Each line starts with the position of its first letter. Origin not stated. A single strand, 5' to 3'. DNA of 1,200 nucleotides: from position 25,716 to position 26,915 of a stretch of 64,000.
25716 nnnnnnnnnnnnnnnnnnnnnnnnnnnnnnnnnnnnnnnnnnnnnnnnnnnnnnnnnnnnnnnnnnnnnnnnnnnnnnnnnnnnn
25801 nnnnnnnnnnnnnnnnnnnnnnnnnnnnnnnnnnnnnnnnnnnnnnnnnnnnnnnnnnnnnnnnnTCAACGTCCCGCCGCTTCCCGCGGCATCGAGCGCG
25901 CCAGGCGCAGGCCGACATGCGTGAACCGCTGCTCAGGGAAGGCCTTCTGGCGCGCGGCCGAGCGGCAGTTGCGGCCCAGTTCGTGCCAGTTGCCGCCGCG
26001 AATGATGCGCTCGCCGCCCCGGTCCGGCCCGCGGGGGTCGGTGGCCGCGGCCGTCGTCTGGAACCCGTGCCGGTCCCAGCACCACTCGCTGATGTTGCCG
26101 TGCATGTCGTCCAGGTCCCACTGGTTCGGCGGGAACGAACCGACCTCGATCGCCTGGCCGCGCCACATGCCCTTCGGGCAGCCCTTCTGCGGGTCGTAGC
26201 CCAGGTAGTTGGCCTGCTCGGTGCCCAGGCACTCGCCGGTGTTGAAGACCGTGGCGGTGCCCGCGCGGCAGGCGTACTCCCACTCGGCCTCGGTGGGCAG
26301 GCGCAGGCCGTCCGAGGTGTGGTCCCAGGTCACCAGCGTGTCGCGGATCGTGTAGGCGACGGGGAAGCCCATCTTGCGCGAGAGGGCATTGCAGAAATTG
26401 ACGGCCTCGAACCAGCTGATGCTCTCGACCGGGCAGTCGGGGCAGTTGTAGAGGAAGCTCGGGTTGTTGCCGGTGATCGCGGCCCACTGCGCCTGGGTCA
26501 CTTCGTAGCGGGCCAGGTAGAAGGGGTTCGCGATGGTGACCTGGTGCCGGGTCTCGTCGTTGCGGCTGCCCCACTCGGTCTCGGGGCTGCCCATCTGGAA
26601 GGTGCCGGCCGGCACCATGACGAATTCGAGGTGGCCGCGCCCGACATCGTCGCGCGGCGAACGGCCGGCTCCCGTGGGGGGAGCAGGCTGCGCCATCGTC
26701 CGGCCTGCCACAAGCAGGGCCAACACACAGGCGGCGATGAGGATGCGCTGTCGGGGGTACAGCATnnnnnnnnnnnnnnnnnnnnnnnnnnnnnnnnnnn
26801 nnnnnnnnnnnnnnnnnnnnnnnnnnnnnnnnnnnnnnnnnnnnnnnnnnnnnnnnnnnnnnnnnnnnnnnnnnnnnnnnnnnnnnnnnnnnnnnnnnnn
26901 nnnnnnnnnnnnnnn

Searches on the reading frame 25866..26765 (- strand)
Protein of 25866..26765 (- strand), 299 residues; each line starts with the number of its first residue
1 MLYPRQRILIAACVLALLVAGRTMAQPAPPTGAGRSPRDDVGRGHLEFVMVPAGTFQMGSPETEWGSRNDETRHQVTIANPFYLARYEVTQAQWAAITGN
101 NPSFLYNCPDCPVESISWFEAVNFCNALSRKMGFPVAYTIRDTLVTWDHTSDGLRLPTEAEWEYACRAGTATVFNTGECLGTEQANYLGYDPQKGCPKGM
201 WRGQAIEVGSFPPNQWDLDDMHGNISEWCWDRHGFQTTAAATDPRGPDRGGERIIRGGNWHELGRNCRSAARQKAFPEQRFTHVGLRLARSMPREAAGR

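Call 48: search_protein_families(library=pfam, proteins=[window:25866-26765:-], max_evalue=0.0001)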
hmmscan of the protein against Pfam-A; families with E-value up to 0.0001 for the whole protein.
window:25866-26765:- (299 aa): 1 family
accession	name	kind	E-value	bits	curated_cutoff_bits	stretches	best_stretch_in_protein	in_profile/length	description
PF03781.23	FGE-sulfatase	-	1.6e-47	162.7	23.3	1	47-290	4-255/255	Sulfatase-modifying factor enzyme 1-like domain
